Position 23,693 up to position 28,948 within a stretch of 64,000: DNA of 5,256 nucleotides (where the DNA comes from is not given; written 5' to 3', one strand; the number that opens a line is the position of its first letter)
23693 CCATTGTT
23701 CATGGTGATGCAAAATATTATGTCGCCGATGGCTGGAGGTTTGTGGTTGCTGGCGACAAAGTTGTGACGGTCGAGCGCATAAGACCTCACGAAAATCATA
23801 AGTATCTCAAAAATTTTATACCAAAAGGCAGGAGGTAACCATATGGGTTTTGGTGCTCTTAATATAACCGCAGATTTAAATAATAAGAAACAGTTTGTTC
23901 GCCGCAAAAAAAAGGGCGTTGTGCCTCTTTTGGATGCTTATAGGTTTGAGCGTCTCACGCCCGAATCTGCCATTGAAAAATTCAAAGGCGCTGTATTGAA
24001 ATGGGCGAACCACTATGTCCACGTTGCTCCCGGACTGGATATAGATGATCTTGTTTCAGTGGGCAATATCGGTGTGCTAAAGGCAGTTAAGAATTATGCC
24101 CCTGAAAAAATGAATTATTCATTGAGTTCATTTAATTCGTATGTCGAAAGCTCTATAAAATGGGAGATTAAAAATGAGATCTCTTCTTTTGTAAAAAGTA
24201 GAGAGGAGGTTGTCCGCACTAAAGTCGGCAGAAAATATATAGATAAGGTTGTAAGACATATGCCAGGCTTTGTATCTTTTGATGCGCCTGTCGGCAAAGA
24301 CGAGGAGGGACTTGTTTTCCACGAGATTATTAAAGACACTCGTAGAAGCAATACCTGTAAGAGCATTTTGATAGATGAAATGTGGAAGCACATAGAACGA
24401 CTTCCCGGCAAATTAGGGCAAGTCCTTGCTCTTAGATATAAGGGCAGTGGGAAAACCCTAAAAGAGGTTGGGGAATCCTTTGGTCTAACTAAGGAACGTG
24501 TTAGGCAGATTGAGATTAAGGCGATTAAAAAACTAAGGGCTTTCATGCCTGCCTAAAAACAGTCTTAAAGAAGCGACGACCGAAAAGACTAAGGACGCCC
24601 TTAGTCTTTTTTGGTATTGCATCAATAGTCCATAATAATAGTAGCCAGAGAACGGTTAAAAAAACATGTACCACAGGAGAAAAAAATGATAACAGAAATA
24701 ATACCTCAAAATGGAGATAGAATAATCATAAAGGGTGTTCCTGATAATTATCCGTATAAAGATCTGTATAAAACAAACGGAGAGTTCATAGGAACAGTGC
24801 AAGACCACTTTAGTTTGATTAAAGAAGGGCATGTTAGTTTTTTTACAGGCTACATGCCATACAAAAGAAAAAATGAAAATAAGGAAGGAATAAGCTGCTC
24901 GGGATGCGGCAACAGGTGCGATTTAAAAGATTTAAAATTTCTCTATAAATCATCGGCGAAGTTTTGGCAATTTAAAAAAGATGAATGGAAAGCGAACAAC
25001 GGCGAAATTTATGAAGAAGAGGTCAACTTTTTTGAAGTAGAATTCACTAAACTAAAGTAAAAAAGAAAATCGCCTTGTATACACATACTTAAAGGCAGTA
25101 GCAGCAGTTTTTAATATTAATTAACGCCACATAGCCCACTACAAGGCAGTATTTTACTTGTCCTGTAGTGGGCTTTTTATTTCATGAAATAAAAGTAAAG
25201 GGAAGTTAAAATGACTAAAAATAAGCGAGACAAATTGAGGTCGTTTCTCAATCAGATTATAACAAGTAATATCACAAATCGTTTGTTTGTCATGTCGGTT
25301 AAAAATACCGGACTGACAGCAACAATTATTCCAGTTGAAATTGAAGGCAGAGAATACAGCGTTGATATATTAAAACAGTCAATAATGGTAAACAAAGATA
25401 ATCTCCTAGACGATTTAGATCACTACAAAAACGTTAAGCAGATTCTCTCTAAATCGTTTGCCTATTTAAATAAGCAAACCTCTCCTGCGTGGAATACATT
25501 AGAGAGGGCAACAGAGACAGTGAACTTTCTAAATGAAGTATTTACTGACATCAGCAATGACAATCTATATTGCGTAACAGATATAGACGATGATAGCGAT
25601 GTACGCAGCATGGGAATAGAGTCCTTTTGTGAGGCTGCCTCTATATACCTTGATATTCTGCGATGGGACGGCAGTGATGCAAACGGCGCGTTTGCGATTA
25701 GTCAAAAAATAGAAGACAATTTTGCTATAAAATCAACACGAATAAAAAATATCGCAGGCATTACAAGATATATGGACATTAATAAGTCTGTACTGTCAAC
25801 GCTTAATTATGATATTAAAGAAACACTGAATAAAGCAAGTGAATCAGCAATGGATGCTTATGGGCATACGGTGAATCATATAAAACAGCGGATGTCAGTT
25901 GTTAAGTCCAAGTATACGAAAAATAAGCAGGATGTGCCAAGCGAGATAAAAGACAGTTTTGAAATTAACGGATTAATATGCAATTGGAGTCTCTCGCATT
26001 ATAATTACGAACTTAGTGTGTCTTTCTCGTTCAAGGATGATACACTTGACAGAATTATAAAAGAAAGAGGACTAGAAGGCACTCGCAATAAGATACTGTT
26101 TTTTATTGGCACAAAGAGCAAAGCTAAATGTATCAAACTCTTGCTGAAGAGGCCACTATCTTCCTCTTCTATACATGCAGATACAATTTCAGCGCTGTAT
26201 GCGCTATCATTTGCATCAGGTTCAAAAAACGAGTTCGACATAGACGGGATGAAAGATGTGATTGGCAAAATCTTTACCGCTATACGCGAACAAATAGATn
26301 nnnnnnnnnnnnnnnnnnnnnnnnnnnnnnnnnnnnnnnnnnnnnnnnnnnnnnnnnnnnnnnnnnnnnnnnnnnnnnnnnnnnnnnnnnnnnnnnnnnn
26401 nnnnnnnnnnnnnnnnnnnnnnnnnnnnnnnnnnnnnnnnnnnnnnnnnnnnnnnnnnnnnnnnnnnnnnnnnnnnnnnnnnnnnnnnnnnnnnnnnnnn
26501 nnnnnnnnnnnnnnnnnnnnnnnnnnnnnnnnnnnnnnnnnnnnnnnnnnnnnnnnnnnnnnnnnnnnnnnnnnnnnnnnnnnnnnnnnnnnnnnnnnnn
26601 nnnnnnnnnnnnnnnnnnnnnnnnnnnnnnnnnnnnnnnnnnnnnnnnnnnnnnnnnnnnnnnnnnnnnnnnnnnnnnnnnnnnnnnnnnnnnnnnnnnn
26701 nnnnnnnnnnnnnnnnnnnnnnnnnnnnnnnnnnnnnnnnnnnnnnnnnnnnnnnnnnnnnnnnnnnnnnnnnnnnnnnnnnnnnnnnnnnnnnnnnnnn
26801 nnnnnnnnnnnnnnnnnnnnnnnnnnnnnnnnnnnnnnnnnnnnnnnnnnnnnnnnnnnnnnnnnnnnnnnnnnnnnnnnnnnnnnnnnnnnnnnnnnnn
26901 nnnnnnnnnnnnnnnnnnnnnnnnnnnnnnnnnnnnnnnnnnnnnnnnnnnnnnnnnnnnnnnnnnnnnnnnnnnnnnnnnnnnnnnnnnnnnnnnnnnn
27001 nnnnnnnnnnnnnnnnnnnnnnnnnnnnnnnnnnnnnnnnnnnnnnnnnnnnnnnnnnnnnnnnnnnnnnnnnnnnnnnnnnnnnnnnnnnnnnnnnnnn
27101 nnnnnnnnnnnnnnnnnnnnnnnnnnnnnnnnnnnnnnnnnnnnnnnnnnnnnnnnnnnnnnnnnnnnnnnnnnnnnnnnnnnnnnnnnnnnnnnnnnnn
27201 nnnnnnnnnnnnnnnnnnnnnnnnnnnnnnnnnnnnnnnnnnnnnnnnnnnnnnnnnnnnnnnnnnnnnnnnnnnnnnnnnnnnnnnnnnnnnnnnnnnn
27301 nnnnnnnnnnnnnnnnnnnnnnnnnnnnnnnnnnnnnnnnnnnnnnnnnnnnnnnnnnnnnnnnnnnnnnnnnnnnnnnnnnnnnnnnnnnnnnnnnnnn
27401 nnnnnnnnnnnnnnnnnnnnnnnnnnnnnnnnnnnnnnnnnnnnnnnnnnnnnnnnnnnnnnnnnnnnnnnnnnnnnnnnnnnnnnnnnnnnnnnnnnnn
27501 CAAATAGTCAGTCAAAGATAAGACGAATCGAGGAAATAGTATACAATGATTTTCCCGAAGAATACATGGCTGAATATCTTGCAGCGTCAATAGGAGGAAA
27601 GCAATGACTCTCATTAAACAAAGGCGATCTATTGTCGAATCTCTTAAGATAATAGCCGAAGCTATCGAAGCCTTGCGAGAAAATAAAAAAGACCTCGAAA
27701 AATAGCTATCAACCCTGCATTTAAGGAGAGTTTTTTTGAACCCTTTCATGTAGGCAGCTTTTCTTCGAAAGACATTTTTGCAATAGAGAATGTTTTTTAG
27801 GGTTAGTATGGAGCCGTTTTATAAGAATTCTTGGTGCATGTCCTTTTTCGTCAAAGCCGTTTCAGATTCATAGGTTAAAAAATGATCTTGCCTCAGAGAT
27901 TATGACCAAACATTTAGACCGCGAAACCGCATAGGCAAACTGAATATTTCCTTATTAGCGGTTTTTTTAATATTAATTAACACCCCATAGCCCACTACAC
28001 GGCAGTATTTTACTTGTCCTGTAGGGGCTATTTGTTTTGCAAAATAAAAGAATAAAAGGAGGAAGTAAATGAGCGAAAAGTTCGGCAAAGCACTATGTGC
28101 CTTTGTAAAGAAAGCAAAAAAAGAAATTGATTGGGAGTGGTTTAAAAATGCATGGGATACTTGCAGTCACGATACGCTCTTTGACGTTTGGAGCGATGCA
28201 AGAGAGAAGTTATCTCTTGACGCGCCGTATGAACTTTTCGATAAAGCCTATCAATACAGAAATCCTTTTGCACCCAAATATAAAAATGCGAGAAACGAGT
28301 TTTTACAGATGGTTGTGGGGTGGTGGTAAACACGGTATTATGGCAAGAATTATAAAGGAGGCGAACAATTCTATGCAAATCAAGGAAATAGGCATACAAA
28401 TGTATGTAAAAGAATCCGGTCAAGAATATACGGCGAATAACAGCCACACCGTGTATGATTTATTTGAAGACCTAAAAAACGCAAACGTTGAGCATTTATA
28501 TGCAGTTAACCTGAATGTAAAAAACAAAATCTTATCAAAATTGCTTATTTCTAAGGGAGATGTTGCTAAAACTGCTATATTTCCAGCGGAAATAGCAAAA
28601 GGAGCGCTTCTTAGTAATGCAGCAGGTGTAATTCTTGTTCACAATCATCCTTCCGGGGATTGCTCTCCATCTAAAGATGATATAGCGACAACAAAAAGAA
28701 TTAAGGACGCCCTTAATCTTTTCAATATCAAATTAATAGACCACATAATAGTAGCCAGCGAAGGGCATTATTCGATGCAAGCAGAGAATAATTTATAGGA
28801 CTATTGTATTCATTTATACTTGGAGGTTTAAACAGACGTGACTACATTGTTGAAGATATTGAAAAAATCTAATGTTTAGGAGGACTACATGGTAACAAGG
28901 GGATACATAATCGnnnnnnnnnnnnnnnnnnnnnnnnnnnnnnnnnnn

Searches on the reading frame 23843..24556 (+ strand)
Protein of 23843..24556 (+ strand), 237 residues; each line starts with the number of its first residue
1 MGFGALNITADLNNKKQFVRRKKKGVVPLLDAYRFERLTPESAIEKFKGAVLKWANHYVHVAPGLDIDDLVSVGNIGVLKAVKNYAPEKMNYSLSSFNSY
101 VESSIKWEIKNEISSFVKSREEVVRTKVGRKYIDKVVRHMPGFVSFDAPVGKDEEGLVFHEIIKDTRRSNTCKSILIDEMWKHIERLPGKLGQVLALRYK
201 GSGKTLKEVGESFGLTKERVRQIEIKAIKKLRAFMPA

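Call 43: search_protein_families(library=phrogs, proteins=[window:23843-24556:+], max_evalue=0.001)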
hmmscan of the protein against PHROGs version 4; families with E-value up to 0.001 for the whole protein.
window:23843-24556:+ (237 aa): 3 families
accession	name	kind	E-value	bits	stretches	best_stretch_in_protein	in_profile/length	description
phrog_351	-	transcription regulation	8.6e-28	98.4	1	39-235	504-726/928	RNA polymerase sigma factor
phrog_1740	-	transcription regulation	1.1e-08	35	1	121-233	108-214/567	RNA polymerase sigma factor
phrog_36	-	transcription regulation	7e-05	23.5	1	161-232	114-184/220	transcriptional regulator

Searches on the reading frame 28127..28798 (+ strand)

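Call 43: search_protein_families(library=phrogs, proteins=[window:28127-28798:+], max_evalue=0.001)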
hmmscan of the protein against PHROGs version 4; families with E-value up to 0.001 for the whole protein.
window:28127-28798:+ (223 aa): 1 family
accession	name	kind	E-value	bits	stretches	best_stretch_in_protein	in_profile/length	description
phrog_10276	-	DNA, RNA and nucleotide metabolism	4.2e-36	125.3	1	84-221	15-151/153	DNA repair protein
